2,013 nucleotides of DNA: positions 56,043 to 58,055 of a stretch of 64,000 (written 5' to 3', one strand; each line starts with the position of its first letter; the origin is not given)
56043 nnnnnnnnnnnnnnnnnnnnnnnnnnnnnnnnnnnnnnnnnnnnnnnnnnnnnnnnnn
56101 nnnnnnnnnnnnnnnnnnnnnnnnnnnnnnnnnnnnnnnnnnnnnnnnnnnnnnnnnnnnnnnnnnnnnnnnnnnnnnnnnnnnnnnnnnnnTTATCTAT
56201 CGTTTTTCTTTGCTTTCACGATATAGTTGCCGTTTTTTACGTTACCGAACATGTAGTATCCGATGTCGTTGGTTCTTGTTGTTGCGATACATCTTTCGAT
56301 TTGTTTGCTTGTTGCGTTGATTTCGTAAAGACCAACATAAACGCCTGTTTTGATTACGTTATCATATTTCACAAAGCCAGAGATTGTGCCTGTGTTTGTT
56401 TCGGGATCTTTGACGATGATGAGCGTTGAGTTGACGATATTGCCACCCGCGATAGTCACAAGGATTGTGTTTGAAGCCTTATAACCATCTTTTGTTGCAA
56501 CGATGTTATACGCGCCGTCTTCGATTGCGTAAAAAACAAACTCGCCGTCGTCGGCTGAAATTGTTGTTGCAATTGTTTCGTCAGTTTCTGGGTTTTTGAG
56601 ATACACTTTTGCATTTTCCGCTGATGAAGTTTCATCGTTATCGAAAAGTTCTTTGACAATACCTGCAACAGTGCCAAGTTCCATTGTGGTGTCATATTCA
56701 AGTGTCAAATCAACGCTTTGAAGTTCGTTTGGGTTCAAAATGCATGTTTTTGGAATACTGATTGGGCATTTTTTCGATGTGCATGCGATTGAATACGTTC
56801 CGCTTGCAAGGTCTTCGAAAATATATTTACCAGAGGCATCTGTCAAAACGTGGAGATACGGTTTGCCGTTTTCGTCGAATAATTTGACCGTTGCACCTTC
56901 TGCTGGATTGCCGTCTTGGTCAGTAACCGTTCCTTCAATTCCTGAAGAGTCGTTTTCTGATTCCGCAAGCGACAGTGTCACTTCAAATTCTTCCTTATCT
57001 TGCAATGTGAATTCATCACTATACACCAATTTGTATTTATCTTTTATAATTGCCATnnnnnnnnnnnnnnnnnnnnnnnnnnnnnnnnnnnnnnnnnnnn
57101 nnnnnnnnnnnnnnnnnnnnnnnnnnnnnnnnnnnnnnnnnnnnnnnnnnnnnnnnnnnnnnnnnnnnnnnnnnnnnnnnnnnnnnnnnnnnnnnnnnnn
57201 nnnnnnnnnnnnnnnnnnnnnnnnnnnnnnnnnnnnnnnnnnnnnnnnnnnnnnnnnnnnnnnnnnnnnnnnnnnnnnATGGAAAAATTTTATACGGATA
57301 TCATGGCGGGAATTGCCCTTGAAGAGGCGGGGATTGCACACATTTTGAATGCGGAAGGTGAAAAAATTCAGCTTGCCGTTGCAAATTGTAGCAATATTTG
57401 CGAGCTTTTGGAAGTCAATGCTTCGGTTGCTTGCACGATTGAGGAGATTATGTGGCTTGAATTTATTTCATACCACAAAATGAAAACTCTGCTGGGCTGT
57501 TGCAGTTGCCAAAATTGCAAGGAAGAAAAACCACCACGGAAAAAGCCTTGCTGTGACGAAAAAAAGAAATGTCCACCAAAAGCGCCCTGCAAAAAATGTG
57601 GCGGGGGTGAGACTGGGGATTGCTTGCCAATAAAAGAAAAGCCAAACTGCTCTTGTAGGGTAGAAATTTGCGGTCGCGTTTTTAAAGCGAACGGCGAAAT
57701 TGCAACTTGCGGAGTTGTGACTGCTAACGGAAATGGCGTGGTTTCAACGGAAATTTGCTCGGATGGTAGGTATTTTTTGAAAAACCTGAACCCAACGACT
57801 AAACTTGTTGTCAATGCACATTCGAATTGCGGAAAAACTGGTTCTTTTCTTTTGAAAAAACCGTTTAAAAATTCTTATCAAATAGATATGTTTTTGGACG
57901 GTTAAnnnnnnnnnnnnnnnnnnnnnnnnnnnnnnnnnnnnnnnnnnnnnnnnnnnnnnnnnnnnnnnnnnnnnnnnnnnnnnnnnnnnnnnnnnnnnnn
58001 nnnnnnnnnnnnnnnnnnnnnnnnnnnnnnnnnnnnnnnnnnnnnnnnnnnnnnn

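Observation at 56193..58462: Three-gene locus of unassigned structural-looking proteins sharing an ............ domain, Cys-rich linkers and sigma-K-like promoters (candidate spore-surface module)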

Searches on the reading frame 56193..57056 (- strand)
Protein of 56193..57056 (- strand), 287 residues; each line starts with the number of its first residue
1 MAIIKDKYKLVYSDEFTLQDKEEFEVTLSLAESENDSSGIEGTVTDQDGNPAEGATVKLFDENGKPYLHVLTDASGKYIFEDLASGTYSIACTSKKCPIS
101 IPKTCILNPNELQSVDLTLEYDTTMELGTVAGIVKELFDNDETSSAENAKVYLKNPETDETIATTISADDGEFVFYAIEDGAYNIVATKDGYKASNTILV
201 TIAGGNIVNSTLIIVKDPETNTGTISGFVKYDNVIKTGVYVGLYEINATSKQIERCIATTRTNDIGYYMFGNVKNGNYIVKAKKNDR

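Call 3: search_protein_families(library=pfam, proteins=[window:56193-57056:-], max_evalue=1)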
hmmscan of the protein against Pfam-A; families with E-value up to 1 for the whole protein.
window:56193-57056:- (287 aa): 25 families
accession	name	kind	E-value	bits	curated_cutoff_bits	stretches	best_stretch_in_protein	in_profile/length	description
PF13620.12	CarboxypepD_reg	-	4e-29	101.2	32.3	3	40-119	2-81/82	Carboxypeptidase regulatory-like domain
PF17210.9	SdrD_B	-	1.6e-19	70.6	29.7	3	44-94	16-66/112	SdrD B-like domain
PF17802.7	SpaA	-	3.5e-12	46.8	23.1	3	43-90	6-56/91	Prealbumin-like fold domain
PF13715.12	CarbopepD_reg_2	-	6.4e-11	42.6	32.2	2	40-91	1-49/88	CarboxypepD_reg-like domain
PF09430.16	EMC7_beta-sandw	-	5.8e-09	36.6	26.6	1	145-222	6-80/122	ER membrane protein complex subunit 7, beta-sandwich domain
PF23193.1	NOMO_3rd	-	4.3e-08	33.7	27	1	57-95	49-87/120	NOMO third transthyretin-like domain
PF07210.18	DUF1416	-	1.5e-07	31.7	23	2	36-90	18-70/97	Protein of unknown function (DUF1416)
PF22904.2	NOMO1-like_2nd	-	4.9e-07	30.2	27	1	149-213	22-88/90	BOS complex subunit NOMO1-like, second beta sandwich domain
PF11974.14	bMG3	-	1e-05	25.9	34.9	1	47-83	23-59/103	Bacterial alpha-2-macroglobulin MG3 domain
PF22902.2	NOMO1-like_9th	-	1.7e-05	24.9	27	0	245-286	17-59/75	BOS complex subunit NOMO1-like, beta sandwich domain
PF02369.22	Big_1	-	0.00033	21.2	34.9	1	36-78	17-62/93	Bacterial Ig-like domain (group 1)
PF14686.12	fn3_3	-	0.0004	20.5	24.4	1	164-205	29-71/75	Polysaccharide lyase family 4, domain II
PF00775.27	Dioxygenase_C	-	0.0011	18.9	27.3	1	40-64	32-56/182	Dioxygenase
PF01060.29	TTR-52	-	0.0014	19.6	24.9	0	144-182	9-50/79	Transthyretin-like family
PF24025.1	Ig_DR_A0283-like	-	0.0015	19.3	27.1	1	43-91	12-61/102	DR_A0283-like, Ig-like domain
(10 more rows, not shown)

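Call 4: search_protein_families(library=ncbifam, proteins=[window:56193-57056:-], max_evalue=1)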
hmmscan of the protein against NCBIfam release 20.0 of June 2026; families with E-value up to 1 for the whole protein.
window:56193-57056:- (287 aa): 8 families
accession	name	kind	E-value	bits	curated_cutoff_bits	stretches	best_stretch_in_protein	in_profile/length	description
NF058648.1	ECF_sub_HI1622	equivalog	9.7e-11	42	100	2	37-91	24-79/180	NikL family nickel/cobalt ECF transporter subunit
NF012181.0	MSCRAMM_SdrD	exception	2.1e-08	32.1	2500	1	43-95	696-748/1379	MSCRAMM family adhesin SdrD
NF052345.1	S_layer_anammox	exception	2.9e-08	31.6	1400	2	123-285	1308-1461/1596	Kustd1514 family S-layer glycoprotein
NF053607.1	CHU_0125_OmpA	equivalog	1.5e-06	27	620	1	131-214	425-506/639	CHU_0125 family OmpA-like outer membrane integrity protein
NF000535.3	MSCRAMM_SdrC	exception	8.1e-06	24.1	1700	1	47-93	515-561/963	MSCRAMM family adhesin SdrC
TIGR02422.1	protocat_beta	equivalog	1e-05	25.3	296.4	0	162-204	109-150/220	protocatechuate 3,4-dioxygenase subunit beta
TIGR04134.1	lipo_with_rSAM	hypoth_equivalog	0.0027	17.7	39.8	1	40-85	42-94/150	radical SAM-associated putative lipoprotein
TIGR04183.1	Por_Secre_tail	domain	0.033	14.2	23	1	47-93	13-59/72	T9SS type A sorting domain-containing protein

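Call 7: search_protein_families(library=phrogs, proteins=[window:56193-57056:-], max_evalue=1)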
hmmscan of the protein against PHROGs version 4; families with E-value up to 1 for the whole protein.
window:56193-57056:- (287 aa): 1 family
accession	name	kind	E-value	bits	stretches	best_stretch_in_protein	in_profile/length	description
phrog_14789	-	unknown function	3.9e-08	34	2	69-92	103-126/163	-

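Call 44: find_related_loci(query=window:56193-57056:-, collection=genome_contigs, flank=4000)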
Query window:56193-57056:- (287 aa) in genome_contigs; peptide patterns used: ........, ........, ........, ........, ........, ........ (x = any residue, [..] = any of these).
203 stretches matched a pattern; 10 encode a relative of the query (tblastn E <= 1e-3); 10 distinct loci.
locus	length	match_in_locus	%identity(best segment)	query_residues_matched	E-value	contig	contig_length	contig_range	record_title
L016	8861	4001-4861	84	1-287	4e-162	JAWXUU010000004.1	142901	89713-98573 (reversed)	MAG: Bacillota bacterium isolate FM_57_G124_V NODE_5_length_142902_cov_17.762314, whole genome shotgun sequence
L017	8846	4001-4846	42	3-285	1e-60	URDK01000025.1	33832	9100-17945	uncultured Clostridiales bacterium isolate UMGS893 genome assembly, contig: NODE_296_length_33832_cov_4.521331, whole ge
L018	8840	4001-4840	40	3-285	6e-60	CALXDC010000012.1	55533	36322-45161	MAG: uncultured Oscillospiraceae bacterium isolate BRZ_NE__bin20 genome assembly, contig: BRZ_NE__NODE_830_length_55533_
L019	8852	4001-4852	40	1-285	4e-59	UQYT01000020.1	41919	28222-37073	uncultured Clostridiales bacterium isolate UMGS768 genome assembly, contig: NODE_964_length_41919_cov_21.752569, whole g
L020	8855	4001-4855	39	1-283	3e-54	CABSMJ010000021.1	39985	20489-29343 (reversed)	MAG TPA_asm: uncultured Oscillospiraceae bacterium isolate MGYG-HGUT-02727 genome assembly, contig: GUT_GENOME159708_21,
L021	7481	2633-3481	41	3-285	2e-55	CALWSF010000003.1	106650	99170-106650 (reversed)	MAG: uncultured Lachnospiraceae bacterium isolate BRZ_PG__bin54 genome assembly, contig: BRZ_PG__NODE_209_length_106650_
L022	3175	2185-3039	39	1-283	1e-52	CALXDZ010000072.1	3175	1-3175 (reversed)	MAG: uncultured Oscillospiraceae bacterium isolate E0_RM__bin177 genome assembly, contig: E0_RM__k127_2124112, whole gen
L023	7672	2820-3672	39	1-283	1e-44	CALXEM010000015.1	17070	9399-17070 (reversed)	MAG: uncultured Clostridia bacterium isolate E13__bin195 genome assembly, contig: E13__k127_2915601, whole genome shotgu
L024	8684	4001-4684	39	3-233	2e-37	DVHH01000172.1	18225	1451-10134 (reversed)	MAG TPA_asm: Candidatus Scatomorpha intestinigallinarum isolate ChiGjej3B3-7149 ChiGjej3B3M5__C492820_L18225_SRR6323341,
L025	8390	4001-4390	45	76-285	2e-26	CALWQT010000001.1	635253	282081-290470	MAG: uncultured Lachnospiraceae bacterium isolate BRZ_GA__bin76 genome assembly, contig: BRZ_GA__NODE_2_length_635253_co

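Call 67: search_protein_families(library=pfam, proteins=[L019:3515-3985:+], max_evalue=1)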
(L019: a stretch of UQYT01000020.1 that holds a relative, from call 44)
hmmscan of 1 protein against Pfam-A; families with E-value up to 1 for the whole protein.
L019:3515-3985:+ (156 aa): 0 families

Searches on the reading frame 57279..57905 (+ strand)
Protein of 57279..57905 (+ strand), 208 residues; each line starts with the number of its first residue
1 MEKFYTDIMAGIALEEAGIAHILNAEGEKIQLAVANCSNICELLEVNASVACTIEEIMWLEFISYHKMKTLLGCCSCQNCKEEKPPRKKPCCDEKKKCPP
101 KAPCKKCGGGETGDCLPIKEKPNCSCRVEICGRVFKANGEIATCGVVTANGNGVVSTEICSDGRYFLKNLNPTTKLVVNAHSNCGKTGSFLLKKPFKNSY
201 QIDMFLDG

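Call 3: search_protein_families(library=pfam, proteins=[window:57279-57905:+], max_evalue=1)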
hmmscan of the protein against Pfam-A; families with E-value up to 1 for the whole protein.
window:57279-57905:+ (208 aa): 0 families

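Call 4: search_protein_families(library=ncbifam, proteins=[window:57279-57905:+], max_evalue=1)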
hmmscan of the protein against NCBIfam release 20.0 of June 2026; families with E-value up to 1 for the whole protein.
window:57279-57905:+ (208 aa): 1 family
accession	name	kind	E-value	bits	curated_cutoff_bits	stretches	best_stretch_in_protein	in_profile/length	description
TIGR03190.1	benz_CoA_bzdN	equivalog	0.16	10.7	453.8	1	137-178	238-279/377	benzoyl-CoA reductase, bzd-type, subunit N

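Call 7: search_protein_families(library=phrogs, proteins=[window:57279-57905:+], max_evalue=1)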
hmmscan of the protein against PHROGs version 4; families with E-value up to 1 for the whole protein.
window:57279-57905:+ (208 aa): 1 family
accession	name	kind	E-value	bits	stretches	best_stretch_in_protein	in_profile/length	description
phrog_33230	-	unknown function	0.9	9.5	1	117-186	52-119/318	-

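Call 22: find_homologous_proteins(query=window:57279-57905:+)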
Query window:57279-57905:+ (208 aa): 42 proteins with E <= 0.001 among 116 candidates.
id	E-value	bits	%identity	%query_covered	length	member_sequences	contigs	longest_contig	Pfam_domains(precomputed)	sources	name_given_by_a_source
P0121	1.6e-138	477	100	100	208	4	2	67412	PF26595.1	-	-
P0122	6.7e-114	397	86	100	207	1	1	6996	PF26595.1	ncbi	-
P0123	6.7e-93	328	70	100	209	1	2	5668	PF26595.1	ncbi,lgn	-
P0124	1.4e-47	180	50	98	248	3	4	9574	PF26595.1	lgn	-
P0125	3.0e-46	176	51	96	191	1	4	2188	PF26595.1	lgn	-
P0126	1.3e-14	72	53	27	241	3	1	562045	PF26595.1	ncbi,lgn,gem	-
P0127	3.5e-13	67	53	42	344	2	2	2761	PF26595.1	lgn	-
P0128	3.1e-12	64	55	36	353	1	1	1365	PF26595.1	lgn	-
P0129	4.0e-12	64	46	48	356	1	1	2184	PF26595.1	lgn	-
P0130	5.7e-12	64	54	38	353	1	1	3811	PF26595.1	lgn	-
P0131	1.0e-11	63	57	36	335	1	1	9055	PF26595.1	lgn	-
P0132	2.6e-11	61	57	31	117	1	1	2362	PF26595.1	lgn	-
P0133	3.2e-11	61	51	41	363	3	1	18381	PF26595.1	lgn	-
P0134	5.6e-11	60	58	34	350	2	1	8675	PF26595.1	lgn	-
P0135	7.5e-11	60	50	41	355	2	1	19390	PF26595.1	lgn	-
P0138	2.1e-9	55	53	32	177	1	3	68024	PF26595.1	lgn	-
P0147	2.1e-8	52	47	35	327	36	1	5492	PF26595.1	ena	-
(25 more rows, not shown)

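Call 35: predict_structure(alignment_id=A1)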
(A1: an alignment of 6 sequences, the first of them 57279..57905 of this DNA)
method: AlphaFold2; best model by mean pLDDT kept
length: 208 residues; sequences in the alignment: 6
mean_pLDDT: 64.8   pTM: 0.42
mean pLDDT of the five models: 64.8, 64.7, 63.7, 57.6, 54.2
residues with pLDDT >= 90: 0; 70-90: 121; 50-70: 34; < 50: 53
segments of 3 or more residues with pLDDT < 50: 73-125
pLDDT, mean of each block of 10 residues (from residue 1): 68 75 79 80 72 72 66 42 30 32 27 30 55 83 86 81 80 77 82 66 82
secondary structure, 60 per line:
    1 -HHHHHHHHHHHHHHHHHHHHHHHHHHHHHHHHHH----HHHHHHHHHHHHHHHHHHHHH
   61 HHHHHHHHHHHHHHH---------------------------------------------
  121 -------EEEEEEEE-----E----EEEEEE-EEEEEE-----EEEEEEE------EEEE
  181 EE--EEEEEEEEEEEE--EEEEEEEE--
elements in order: H2-35 H40-75 E128-135 E146-151 E153-158 E164-170 E177-182 E185-196 E199-206

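Call 39: fold_search(model_id=the predicted structure, library=pdb)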
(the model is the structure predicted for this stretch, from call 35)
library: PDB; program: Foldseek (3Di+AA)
matches with E <= 10: 586; with E <= 0.001: 1
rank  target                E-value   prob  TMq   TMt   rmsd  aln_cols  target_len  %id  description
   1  9yh9_A                7.3e-04  1.00  0.28  0.34   6.9       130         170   11  Crystal structure of a phage catechol 1,2-dioxygenase identified from a soil metagenomic survey (released 2025-10-08)
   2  3is1                  1.3e-03  1.00  0.25  0.14   7.6        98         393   14  Crystal structure of functional region of UafA from Staphylococcus saprophyticus in C2 form at 2.45 angstrom resolution (released 2010-09-08)
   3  4ilt_C                1.8e-03  1.00  0.31  0.40  10.2       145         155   12  Structure of the dioxygenase domain of SACTE_2871, a novel dioxygenase carbohydrate-binding protein fusion from the ce (released 2013-05-15)
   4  9yh9_B                2.2e-03  1.00  0.29  0.34   6.4       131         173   11  Crystal structure of a phage catechol 1,2-dioxygenase identified from a soil metagenomic survey (released 2025-10-08)
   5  1yko_B                2.5e-03  1.00  0.28  0.25   6.7       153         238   14  Protocatechuate 3,4-Dioxygenase Y408H mutant (released 2005-08-16)
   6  2xtl_B                2.5e-03  0.99  0.25  0.13   8.9       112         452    9  Structure of the major pilus backbone protein from Streptococcus Agalactiae (released 2011-07-06)
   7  4ilv_B                3.0e-03  1.00  0.32  0.40  10.0       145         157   12  Structure of the dioxygenase domain of SACTE_2871, a novel dioxygenase carbohydrate-binding protein fusion from the ce (released 2013-05-15)
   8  2x9z                  3.1e-03  1.00  0.28  0.23   4.9        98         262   13  STRUCTURE OF THE PILUS BACKBONE (RRGB) FROM STREPTOCOCCUS PNEUMONIAE (released 2010-06-30)
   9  4ilt_A                3.8e-03  1.00  0.32  0.42  11.2       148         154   11  Structure of the dioxygenase domain of SACTE_2871, a novel dioxygenase carbohydrate-binding protein fusion from the ce (released 2013-05-15)
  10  4ilv_A                3.8e-03  1.00  0.31  0.40  11.1       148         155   11  Structure of the dioxygenase domain of SACTE_2871, a novel dioxygenase carbohydrate-binding protein fusion from the ce (released 2013-05-15)
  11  1ykm_B                3.8e-03  1.00  0.28  0.24   6.9       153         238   14  Protocatechuate 3,4-Dioxygenase Y408E mutant (released 2005-08-16)
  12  2y1v_A                3.8e-03  1.00  0.28  0.11   4.8        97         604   14  Full length structure of RrgB Pilus protein from Streptococcus pneumoniae (released 2011-11-09)
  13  4ilt_D                4.5e-03  1.00  0.32  0.42   3.7       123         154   11  Structure of the dioxygenase domain of SACTE_2871, a novel dioxygenase carbohydrate-binding protein fusion from the ce (released 2013-05-15)
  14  3pcd_M                4.5e-03  1.00  0.28  0.25   6.8       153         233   14  PROTOCATECHUATE 3,4-DIOXYGENASE Y447H MUTANT (released 1998-05-27)
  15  2xtl_A                5.4e-03  0.94  0.24  0.13   9.3       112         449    9  Structure of the major pilus backbone protein from Streptococcus Agalactiae (released 2011-07-06)
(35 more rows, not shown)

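Call 41: search_protein_families(library=pfam, proteins=[P0127, P0133, P0126, P0138, P0147], max_evalue=10)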
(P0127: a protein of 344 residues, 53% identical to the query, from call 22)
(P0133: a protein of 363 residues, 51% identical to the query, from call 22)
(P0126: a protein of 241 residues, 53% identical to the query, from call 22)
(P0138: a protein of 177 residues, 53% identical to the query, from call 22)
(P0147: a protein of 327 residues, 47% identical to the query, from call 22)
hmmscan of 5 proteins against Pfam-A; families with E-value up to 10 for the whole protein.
P0127 (344 aa): 0 families

P0133 (363 aa): 0 families

P0126 (241 aa): 2 families
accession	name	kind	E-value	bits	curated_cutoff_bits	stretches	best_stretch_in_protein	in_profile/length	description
PF03426.20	CBM_15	-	0.0054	16.8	22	1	38-102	5-67/166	Carbohydrate binding domain (family 15)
PF11921.14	DUF3439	-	0.015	15.7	27.1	1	46-70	48-72/122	Domain of unknown function (DUF3439)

P0138 (177 aa): 2 families
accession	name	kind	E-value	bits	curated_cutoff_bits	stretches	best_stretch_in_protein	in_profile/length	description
PF04513.17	Baculo_PEP_C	-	0.0064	17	38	1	25-85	59-121/140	Baculovirus polyhedron envelope protein, PEP, C terminus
PF09861.14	Lar_N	-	0.082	12.5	23.3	1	32-68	28-67/204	Lactate racemase N-terminal domain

P0147 (327 aa): 0 families

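Call 48: find_encoding_contigs(protein=P0122, flank=6000, max_places=3)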
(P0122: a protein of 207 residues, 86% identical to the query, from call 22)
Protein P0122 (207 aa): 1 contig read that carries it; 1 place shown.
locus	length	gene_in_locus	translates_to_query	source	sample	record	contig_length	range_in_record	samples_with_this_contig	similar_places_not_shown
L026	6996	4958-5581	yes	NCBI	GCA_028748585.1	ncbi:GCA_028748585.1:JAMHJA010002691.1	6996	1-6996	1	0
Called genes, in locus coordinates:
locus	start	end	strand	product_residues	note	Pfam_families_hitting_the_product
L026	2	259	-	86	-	?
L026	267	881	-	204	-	PF00436:SSB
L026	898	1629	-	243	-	PF01522:Polysacc_deac_1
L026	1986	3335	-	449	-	PF00324:AA_permease, PF13520:AA_permease_2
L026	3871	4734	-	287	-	PF13715:CarbopepD_reg_2 (faint), PF17802:SpaA (faint), PF23193:NOMO_3rd (faint), PF17210:SdrD_B, PF13620:CarboxypepD_reg, PF22904:NOMO1-like_2nd (weak), PF13620:CarboxypepD_reg, PF22904:NOMO1-like_2nd (weak), +3 more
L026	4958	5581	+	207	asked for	PF26595:A_ENA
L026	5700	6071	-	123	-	PF26595:A_ENA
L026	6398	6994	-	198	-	?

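Call 49: find_encoding_contigs(protein=P0123, flank=6000, max_places=3)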
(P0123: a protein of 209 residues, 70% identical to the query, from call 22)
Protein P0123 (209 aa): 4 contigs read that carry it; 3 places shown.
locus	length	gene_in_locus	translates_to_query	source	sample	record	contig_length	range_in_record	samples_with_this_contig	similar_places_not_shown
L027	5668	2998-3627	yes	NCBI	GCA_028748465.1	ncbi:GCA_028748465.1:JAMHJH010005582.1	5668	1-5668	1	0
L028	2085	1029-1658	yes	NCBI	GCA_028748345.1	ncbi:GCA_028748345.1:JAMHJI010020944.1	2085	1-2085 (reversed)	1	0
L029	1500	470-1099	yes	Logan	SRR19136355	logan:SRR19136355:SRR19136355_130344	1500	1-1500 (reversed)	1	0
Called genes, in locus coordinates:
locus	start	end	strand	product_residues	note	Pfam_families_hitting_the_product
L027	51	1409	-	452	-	PF00324:AA_permease, PF13520:AA_permease_2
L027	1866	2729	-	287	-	PF13715:CarbopepD_reg_2 (faint), PF17802:SpaA (faint), PF07210:DUF1416 (faint), PF17210:SdrD_B, PF23193:NOMO_3rd (faint), PF13620:CarboxypepD_reg, PF13620:CarboxypepD_reg (weak), PF22904:NOMO1-like_2nd (weak), +2 more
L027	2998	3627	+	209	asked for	PF26595:A_ENA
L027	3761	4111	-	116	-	PF26595:A_ENA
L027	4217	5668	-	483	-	?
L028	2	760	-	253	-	?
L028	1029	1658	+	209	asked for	PF26595:A_ENA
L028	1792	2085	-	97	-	?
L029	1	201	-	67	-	?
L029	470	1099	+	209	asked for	PF26595:A_ENA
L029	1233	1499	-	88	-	?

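Call 58: search_solved_structures(query=window:57279-57905:+, max_evalue=1, show_alignments=1)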
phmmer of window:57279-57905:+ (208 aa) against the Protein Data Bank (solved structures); distinct sequences matched with E-value up to 1: 1.
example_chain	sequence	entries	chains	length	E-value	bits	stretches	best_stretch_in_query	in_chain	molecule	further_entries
9ihh_A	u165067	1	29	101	8.9e-08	35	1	7-69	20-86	Ex vivo spore-silk A-ENA fibers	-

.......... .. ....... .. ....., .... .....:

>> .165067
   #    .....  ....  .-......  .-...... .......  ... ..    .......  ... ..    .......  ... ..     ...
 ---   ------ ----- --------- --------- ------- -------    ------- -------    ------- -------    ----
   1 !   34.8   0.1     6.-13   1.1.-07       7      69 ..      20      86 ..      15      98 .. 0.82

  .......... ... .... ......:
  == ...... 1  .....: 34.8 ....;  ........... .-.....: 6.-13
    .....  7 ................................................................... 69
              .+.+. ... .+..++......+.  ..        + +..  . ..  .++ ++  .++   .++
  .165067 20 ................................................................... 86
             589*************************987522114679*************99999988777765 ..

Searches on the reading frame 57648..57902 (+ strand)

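Call 41: search_protein_families(library=pfam, proteins=[window:57648-57902:+], max_evalue=10)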
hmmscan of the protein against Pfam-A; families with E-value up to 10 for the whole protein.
seq(85 aa): 1 family
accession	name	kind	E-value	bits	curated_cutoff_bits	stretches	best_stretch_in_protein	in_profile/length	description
PF13620.12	CarboxypepD_reg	-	0.05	14.4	32.3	1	7-56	2-55/82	Carboxypeptidase regulatory-like domain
